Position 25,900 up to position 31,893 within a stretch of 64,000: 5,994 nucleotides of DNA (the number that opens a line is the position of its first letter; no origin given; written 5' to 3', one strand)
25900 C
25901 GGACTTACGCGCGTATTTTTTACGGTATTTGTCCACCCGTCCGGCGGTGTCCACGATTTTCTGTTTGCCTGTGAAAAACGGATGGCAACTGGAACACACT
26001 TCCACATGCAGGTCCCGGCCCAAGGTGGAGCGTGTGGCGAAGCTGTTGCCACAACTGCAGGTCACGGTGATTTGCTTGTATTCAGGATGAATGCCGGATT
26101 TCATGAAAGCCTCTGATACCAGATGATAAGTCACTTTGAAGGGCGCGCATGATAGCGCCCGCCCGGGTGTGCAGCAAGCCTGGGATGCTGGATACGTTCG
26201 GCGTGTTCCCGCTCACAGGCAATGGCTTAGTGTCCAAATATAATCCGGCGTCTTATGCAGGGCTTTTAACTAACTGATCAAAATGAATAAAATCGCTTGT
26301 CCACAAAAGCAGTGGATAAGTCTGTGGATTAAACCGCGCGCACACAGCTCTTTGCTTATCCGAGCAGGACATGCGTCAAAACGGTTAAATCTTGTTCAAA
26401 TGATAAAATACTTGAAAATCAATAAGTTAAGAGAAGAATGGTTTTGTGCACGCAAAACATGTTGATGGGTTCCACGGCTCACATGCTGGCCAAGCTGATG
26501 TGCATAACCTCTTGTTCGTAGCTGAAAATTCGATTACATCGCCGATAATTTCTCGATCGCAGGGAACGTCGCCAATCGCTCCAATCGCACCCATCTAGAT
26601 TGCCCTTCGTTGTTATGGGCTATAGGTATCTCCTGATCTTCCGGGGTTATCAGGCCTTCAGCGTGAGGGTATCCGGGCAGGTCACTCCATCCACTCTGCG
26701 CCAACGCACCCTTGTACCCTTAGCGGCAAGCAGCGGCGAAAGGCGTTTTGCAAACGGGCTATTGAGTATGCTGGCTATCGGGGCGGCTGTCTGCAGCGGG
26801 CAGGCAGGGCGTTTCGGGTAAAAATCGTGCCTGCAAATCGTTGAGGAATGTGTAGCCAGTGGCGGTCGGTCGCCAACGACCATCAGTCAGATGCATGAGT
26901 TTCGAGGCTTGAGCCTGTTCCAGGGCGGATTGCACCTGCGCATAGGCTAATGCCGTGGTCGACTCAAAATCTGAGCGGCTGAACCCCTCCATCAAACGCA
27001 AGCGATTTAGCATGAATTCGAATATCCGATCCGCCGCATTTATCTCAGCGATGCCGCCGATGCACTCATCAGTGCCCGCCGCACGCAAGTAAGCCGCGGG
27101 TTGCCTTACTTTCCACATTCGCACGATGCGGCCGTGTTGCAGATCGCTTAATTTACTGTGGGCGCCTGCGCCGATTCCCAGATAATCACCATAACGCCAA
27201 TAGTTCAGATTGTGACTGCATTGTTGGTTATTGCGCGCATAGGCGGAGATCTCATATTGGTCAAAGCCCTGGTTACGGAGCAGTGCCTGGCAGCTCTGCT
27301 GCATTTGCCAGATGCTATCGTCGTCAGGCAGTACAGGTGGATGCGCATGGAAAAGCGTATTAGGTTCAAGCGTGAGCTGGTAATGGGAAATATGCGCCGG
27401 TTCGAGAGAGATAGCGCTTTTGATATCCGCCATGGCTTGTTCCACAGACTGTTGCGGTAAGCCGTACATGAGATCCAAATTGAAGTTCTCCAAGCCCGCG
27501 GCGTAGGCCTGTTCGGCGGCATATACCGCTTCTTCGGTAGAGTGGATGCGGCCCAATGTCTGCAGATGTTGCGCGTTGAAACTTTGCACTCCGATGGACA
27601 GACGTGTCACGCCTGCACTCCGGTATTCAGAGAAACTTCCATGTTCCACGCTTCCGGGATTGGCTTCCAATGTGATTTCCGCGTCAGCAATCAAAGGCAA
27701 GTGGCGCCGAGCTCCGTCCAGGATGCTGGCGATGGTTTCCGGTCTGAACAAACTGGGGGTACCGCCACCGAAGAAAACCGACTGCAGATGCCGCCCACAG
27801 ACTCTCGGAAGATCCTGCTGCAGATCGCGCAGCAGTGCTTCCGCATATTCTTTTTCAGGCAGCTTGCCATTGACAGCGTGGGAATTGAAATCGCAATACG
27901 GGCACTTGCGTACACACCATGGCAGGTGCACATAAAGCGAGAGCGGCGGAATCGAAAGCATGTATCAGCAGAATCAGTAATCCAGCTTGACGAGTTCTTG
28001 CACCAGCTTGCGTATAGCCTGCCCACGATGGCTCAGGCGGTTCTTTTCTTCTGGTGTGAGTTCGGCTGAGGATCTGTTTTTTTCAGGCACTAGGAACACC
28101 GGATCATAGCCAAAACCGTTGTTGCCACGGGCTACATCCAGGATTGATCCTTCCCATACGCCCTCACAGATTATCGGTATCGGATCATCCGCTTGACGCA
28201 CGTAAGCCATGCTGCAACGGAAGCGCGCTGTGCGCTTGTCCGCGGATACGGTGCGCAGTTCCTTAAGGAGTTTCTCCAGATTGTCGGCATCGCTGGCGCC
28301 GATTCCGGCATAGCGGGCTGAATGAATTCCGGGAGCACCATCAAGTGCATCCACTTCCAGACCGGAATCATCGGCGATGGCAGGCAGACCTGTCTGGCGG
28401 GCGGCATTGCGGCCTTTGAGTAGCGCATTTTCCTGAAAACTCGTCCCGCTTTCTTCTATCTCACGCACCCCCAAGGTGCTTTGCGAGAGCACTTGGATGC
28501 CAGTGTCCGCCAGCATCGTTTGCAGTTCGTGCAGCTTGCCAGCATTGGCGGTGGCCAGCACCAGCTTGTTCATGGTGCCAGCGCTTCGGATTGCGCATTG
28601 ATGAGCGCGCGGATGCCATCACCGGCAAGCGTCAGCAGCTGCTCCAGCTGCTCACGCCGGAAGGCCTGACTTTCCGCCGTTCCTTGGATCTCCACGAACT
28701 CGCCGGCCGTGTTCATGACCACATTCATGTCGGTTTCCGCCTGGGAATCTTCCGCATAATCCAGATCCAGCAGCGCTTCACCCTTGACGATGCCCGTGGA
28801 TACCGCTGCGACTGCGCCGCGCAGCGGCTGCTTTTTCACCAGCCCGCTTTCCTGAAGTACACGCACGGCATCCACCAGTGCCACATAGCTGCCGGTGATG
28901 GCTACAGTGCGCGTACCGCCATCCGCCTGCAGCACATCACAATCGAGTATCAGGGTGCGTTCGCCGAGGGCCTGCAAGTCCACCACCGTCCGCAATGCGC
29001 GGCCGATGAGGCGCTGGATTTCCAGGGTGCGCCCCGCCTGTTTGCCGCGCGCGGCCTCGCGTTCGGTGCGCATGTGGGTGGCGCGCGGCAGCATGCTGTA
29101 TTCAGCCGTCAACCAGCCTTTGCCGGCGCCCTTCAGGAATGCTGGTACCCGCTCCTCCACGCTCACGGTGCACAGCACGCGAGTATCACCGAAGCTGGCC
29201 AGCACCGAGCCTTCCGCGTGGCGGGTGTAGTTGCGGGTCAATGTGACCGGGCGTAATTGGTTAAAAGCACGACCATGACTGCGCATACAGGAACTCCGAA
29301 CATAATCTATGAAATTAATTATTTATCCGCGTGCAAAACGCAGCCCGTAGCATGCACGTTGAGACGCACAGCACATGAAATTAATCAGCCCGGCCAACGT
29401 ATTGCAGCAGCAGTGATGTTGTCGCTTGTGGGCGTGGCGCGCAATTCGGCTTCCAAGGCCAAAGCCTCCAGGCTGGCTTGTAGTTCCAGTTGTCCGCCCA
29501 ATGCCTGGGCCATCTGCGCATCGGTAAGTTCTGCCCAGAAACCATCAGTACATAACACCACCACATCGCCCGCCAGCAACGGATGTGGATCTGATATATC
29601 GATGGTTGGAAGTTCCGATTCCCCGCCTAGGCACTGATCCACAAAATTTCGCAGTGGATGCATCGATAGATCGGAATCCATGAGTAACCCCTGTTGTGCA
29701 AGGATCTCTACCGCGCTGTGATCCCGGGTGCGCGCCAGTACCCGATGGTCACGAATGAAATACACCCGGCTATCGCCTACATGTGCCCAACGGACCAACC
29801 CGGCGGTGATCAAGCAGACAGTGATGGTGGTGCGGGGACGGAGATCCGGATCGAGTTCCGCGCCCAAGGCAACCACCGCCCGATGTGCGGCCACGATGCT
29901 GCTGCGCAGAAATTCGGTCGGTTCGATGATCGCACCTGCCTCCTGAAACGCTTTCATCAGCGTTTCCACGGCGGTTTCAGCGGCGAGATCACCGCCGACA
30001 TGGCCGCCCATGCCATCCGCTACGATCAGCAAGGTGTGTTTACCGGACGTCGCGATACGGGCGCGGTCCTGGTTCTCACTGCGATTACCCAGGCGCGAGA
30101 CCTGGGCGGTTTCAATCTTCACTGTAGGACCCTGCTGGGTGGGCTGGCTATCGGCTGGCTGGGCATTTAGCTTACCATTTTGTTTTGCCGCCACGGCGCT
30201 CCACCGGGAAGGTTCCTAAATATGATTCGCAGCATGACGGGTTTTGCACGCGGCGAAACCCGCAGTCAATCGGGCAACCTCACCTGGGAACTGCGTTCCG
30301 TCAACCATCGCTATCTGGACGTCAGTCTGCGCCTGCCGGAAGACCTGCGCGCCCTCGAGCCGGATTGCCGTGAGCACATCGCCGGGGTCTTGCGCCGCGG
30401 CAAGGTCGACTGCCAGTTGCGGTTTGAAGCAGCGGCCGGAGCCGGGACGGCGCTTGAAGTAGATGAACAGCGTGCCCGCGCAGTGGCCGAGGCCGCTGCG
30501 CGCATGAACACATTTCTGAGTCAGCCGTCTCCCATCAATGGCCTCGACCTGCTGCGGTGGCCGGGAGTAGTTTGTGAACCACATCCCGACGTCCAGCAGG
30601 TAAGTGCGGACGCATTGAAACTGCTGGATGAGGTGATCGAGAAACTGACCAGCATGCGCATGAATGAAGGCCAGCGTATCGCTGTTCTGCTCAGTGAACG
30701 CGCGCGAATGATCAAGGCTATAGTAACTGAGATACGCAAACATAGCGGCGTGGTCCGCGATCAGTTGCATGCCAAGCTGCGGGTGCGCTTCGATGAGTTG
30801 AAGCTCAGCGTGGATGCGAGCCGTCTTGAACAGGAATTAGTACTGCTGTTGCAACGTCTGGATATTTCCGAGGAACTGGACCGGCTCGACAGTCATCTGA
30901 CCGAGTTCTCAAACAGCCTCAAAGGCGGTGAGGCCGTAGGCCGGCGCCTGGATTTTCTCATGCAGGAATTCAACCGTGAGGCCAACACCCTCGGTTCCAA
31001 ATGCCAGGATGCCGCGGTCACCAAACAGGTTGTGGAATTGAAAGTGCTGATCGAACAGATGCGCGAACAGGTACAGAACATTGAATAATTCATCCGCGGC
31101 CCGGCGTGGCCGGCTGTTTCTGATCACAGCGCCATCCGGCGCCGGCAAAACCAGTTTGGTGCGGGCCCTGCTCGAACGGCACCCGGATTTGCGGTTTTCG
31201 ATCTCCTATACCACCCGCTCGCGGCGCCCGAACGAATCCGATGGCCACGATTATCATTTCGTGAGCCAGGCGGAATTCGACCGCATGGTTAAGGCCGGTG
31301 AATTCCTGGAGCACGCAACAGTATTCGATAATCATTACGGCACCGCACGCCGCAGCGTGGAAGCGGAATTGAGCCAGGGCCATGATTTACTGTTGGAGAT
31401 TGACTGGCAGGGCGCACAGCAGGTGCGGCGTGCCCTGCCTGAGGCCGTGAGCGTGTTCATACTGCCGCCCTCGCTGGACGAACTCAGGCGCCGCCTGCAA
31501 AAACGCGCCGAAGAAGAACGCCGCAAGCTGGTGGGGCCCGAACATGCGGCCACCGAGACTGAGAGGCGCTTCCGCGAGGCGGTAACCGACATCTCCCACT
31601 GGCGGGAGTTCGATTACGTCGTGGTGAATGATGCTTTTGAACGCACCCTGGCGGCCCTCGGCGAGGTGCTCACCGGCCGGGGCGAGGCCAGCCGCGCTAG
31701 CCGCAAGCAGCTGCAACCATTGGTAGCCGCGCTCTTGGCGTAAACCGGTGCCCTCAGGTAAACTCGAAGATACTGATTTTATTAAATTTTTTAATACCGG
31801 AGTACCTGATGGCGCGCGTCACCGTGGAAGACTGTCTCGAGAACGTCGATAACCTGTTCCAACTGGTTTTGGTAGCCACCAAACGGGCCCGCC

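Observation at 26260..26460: DnaA-box cluster, 25%-GC block and IHF-consensus site in a 650-bp gene desert: candidate oriC or DnaA-control element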

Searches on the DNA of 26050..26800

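Call 34: search_rna_families(source=window, start=26050, end=26800, threshold=evalue, max_evalue=1)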
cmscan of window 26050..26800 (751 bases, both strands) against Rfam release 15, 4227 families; matches with E-value up to 1: 0.
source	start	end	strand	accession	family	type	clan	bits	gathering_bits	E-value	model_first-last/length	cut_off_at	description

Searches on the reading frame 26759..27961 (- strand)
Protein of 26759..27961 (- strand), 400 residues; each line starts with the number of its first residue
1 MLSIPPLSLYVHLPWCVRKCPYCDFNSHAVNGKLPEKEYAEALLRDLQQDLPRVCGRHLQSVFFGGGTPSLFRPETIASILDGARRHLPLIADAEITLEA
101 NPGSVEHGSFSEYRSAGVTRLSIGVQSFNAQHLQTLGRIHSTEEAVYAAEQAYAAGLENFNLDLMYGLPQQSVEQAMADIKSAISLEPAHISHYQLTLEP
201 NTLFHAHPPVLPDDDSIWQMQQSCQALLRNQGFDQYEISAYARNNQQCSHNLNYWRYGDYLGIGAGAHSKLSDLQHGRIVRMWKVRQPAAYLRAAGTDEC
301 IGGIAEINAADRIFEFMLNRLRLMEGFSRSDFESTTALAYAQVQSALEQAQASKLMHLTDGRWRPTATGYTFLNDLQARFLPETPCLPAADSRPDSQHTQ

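Call 7: find_encoding_contigs(protein=window:26759-27961:-, flank=10000, max_places=6)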
Protein window:26759-27961:- (400 aa): 1 contig read that carries it; 1 place shown.
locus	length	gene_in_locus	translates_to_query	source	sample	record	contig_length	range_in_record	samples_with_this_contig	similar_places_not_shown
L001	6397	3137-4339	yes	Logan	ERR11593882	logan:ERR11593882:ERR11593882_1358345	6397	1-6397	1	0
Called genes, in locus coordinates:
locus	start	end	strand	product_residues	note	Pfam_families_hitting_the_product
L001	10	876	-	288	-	PF03755:YicC-like_N, PF08340:YicC-like_C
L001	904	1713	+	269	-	PF13672:PP2C_2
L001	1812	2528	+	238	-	PF01138:RNase_PH, PF03725:RNase_PH_C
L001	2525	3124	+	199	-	PF01725:Ham1p_like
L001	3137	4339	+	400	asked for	PF04055:Radical_SAM, PF06969:HemN_C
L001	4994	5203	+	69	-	PF01197:Ribosomal_L31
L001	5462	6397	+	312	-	?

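Call 9: find_related_loci(query=window:26759-27961:-, collection=genome_contigs, flank=10000)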
Query window:26759-27961:- (400 aa) in genome_contigs; peptide patterns used: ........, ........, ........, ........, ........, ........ (x = any residue, [..] = any of these).
600 stretches matched a pattern (row limit reached: there are more); 598 encode a relative of the query (tblastn E <= 1e-3); the best 80 are kept; 80 distinct loci.
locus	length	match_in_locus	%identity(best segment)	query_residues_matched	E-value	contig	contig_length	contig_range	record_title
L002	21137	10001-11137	60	2-383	1e-145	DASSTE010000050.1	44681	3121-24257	MAG TPA_asm: Gammaproteobacteria bacterium isolate SMAG_U533 k141_637579, whole genome shotgun sequence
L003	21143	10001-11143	55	4-384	1e-142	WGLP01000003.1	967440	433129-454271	MAG: Gammaproteobacteria bacterium isolate RI_92 c_000000074841, whole genome shotgun sequence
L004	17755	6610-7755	57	1-381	9e-140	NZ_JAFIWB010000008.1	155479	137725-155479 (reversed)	Xanthomonas bonasiae strain FX4 NODE_8_length_155479_cov_51.601794, whole genome shotgun sequence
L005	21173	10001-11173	56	5-388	1e-139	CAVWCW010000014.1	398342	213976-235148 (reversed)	MAG: uncultured Gammaproteobacteria bacterium isolate MFD03804.bin.1.42 genome assembly, contig: contig_57010, whole gen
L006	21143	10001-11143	55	2-382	4e-139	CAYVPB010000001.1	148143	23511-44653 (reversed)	MAG TPA_asm: uncultured Halomonas sp. isolate SRP141376_co3_271 genome assembly, contig: NODE_133_length_148143_cov_25.9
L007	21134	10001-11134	56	5-381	2e-138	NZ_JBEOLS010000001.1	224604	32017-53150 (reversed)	Xanthomonas hortorum strain NBC5721 NODE_1_length_224604_cov_15.5098, whole genome shotgun sequence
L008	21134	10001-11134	56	5-381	1e-136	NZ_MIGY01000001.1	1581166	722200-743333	Xanthomonas arboricola strain CFBP 7645 XarjCFBP764501, whole genome shotgun sequence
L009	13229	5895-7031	57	6-383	1e-136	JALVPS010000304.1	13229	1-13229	MAG: Gammaproteobacteria bacterium isolate A3_metabat1_scaf2bin.186 A3_NODE_3300_length_13229_cov_5.746451, whole genome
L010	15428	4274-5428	56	1-381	3e-136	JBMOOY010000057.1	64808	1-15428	MAG: Pseudomonadota bacterium isolate Betzabe_MAG114 MAG114_57, whole genome shotgun sequence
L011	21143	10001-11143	54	2-385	2e-135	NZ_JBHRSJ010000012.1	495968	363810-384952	Azotobacter bryophylli strain KCTC 62195 velvet_auto_105_12, whole genome shotgun sequence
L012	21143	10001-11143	54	2-385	2e-134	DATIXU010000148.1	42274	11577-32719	MAG TPA_asm: Steroidobacteraceae bacterium isolate SMAG_U15257 k141_2110638, whole genome shotgun sequence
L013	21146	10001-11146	57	1-381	5e-134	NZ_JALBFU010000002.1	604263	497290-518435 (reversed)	Luteimonas aquatica strain RIB1-20 Scaffold2, whole genome shotgun sequence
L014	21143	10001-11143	54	2-385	9e-134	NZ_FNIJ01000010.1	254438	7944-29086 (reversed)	Pseudomonas jinjuensis strain JCM 21621, whole genome shotgun sequence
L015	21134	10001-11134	54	2-382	9e-134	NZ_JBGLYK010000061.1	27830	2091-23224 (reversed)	Pseudomonas sp. Pseusp97 strain CT11-97 NODE_61_length_27830_cov_53.511764, whole genome shotgun sequence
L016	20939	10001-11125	54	3-381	2e-133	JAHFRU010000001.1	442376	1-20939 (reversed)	MAG: Gammaproteobacteria bacterium isolate nzgw581 NODE_4_length_442377_cov_9.426384, whole genome shotgun sequence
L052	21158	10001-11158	49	1-388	2e-126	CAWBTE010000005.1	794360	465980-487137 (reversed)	MAG: uncultured proteobacterium isolate MFD04651.bin.1.26 genome assembly, contig: contig_2211, whole genome shotgun seq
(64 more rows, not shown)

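Call 69: search_protein_families(library=pfam, proteins=[L052:12164-12787:+, L052:12889-13890:+, L052:13859-14545:+, L052:14557-15360:+, L052:15399-16376:+, L052:16424-16987:+, L052:16980-17858:+, L052:18181-18936:-, L052:19385-20131:+, L052:19896-20930:+], max_evalue=0.00001)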
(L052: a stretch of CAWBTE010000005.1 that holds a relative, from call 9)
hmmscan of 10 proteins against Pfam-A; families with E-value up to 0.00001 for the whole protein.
L052:12164-12787:+ (207 aa): 2 families
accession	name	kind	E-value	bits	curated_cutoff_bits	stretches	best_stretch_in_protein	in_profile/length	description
PF00034.26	Cytochrom_C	-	1.8e-15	58.5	21.3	1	121-185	9-85/90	Cytochrome c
PF13442.11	Cytochrome_CBB3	-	4e-08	33.9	27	0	121-185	11-67/68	Cytochrome C oxidase, cbb3-type, subunit III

L052:12889-13890:+ (333 aa): 2 families
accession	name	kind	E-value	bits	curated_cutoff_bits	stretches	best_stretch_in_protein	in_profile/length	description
PF08240.17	ADH_N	-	1e-11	45.4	23.5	1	33-119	2-103/104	Alcohol dehydrogenase GroES-like domain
PF00107.32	ADH_zinc_N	-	9.4e-11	42.2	31.8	1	164-288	1-126/129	Zinc-binding dehydrogenase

L052:13859-14545:+ (228 aa): 2 families
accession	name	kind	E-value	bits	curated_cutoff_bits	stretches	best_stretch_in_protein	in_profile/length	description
PF02527.21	GidB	-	4.3e-53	179.8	27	1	35-219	2-184/184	rRNA small subunit methyltransferase G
PF13847.12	Methyltransf_31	-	7.7e-09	35.8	27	1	80-159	4-82/145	Methyltransferase domain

L052:14557-15360:+ (267 aa): 7 families
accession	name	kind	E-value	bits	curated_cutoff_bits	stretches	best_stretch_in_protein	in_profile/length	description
PF13614.12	AAA_31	-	4.3e-66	222.6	27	1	3-178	2-177/177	AAA domain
PF01656.29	CbiA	-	8.5e-29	100.5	25.4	1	5-228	1-124/125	CobQ/CobB/MinD/ParA nucleotide binding domain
PF09140.17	MipZ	-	2.1e-13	50.6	20.7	1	3-156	1-137/262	ATPase MipZ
PF06564.18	CBP_BcsQ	-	1.5e-11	44.7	21.3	1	4-246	3-230/234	Cellulose biosynthesis protein BcsQ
PF10609.15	ParA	-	2e-10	40.9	27.1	1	2-139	3-134/246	NUBPL iron-transfer P-loop NTPase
PF02374.21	ArsA_ATPase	-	2.4e-07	30.7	24.3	1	10-44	8-42/305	Anion-transporting ATPase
PF00142.24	Fer4_NifH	-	2.7e-07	30.8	25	1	10-46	7-43/271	4Fe-4S iron sulfur cluster binding proteins, NifH/frxC family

L052:15399-16376:+ (325 aa): 3 families
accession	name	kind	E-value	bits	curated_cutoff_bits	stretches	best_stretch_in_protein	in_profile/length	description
PF02195.25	ParB_N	-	1.2e-36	125.1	26.3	1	62-161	2-95/95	ParB N-terminal domain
PF17762.8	HTH_ParB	-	6.6e-34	116.6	22.6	1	163-263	1-101/102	ParB HTH domain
PF23552.2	ParB_C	-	6e-25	86.9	23.8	1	277-324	2-49/50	ParB dimerisation domain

L052:16424-16987:+ (187 aa): 0 families

L052:16980-17858:+ (292 aa): 1 family
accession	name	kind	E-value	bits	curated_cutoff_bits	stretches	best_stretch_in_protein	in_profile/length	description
PF00119.25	ATP-synt_A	-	2.2e-47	162.1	33.9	1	49-285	2-216/217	ATP synthase A chain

L052:18181-18936:- (251 aa): 0 families

L052:19385-20131:+ (248 aa): 2 families
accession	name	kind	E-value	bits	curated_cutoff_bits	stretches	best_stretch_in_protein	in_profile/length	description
PF00006.31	ATP-synt_ab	-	1.6e-14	54.5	29.5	1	151-206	1-55/213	ATP synthase alpha/beta family, nucleotide-binding domain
PF02874.29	ATP-synt_ab_N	-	3.6e-14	53.5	20.9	1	29-94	4-69/69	ATP synthase alpha/beta family, beta-barrel domain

L052:19896-20930:+ (344 aa): 2 families
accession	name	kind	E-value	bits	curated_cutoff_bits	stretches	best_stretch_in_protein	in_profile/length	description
PF00006.31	ATP-synt_ab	-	2.3e-57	194.5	29.5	1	37-207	56-213/213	ATP synthase alpha/beta family, nucleotide-binding domain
PF00306.32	ATP-synt_ab_C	-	1.7e-38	132.2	27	1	214-338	1-126/126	ATP synthase alpha/beta chain, C terminal domain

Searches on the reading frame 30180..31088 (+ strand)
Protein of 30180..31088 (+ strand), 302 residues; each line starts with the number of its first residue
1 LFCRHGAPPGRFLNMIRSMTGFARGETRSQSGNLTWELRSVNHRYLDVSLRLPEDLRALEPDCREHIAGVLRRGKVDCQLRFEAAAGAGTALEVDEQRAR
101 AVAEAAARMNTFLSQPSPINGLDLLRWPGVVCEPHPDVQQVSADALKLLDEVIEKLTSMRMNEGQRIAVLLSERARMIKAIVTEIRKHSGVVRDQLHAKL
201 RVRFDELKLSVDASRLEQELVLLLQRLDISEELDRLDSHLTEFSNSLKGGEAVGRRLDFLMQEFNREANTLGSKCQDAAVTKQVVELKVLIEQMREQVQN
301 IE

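Call 36: search_protein_families(library=pfam, proteins=[window:30180-31088:+], max_evalue=0.00001)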
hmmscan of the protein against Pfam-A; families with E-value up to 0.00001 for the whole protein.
window:30180-31088:+ (302 aa): 2 families
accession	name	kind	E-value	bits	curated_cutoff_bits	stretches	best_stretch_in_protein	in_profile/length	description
PF03755.18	YicC-like_N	-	5e-42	144.4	25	1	16-168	1-155/156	Endoribonuclease YicC-like, N-terminal region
PF08340.16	YicC-like_C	-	2.6e-41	141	27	1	186-302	2-120/120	Endoribonuclease YicC-like, C-terminal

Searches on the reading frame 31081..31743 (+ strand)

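Call 36: search_protein_families(library=pfam, proteins=[window:31081-31743:+], max_evalue=0.00001)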
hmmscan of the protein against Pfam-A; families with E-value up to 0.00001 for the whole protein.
window:31081-31743:+ (220 aa): 3 families
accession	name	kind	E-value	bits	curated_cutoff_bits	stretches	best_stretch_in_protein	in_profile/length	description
PF00625.27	Guanylate_kin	-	1.1e-46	159.3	25.2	1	10-197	2-179/182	Guanylate kinase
PF13238.12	AAA_18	-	3.7e-07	31.1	29.4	1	14-150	2-119/128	AAA domain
PF13671.12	AAA_33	-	4.8e-06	27.4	27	0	18-165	7-141/143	AAA domain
